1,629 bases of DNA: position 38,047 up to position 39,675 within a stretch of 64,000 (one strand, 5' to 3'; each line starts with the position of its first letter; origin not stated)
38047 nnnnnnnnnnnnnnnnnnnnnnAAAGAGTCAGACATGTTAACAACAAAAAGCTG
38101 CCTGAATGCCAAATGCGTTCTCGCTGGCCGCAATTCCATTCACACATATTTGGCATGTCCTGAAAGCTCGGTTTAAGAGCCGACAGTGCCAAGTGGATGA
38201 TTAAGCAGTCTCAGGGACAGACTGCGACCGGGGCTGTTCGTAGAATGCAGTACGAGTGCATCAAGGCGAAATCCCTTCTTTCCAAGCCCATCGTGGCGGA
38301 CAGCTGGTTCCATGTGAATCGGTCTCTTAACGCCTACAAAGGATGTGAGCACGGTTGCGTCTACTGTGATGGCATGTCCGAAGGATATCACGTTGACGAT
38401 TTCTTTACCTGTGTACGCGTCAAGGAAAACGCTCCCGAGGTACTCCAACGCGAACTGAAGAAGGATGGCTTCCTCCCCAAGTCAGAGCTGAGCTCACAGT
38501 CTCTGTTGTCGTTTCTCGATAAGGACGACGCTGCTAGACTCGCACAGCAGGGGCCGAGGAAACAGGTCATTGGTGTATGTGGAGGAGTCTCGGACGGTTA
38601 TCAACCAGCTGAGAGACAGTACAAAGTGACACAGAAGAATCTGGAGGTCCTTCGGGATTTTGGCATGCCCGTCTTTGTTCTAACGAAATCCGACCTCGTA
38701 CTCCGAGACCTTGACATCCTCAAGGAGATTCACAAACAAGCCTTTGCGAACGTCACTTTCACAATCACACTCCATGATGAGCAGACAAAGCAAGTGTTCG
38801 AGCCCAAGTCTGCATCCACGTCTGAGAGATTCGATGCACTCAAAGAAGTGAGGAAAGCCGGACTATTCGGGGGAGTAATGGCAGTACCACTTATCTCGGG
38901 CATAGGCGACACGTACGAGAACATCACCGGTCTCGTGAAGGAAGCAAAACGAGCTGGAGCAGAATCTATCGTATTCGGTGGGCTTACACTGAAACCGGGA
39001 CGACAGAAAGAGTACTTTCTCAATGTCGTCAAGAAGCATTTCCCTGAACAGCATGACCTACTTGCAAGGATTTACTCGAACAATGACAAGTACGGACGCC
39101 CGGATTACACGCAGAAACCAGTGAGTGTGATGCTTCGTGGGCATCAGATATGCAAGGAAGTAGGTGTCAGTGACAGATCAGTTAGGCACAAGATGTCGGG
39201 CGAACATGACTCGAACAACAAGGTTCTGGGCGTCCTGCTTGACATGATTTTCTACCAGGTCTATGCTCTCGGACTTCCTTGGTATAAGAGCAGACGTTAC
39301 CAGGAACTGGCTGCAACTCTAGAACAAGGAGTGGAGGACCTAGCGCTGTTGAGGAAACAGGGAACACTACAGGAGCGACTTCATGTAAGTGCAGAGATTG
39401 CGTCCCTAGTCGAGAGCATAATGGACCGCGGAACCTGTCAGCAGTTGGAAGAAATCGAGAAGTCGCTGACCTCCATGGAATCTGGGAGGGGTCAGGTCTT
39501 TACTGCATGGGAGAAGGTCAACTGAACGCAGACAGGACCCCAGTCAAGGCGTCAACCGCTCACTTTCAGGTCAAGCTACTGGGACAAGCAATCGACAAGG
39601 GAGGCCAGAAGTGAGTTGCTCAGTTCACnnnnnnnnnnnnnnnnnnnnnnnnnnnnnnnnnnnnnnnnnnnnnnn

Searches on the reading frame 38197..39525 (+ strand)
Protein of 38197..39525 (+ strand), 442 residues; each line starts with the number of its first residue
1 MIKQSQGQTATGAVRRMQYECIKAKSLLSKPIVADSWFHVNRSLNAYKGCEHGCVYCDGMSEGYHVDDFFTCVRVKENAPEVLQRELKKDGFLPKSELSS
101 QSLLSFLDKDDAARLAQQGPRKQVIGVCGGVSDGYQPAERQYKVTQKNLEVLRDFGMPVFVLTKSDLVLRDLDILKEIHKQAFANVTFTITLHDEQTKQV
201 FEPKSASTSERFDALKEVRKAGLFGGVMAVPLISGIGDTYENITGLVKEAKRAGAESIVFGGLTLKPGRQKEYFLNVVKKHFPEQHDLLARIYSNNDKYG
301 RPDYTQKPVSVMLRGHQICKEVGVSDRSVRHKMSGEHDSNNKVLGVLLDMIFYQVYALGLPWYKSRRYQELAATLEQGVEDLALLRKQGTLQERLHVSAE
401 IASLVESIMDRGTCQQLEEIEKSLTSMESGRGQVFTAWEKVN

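Call 43: search_protein_families(library=pfam, proteins=[window:38197-39525:+], max_evalue=0.00001)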
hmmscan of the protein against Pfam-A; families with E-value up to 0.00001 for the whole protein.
window:38197-39525:+ (442 aa): 1 family
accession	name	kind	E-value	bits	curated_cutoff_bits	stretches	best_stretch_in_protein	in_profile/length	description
PF04055.27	Radical_SAM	-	1.9e-09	38.4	29.5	1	45-231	2-149/166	Radical SAM superfamily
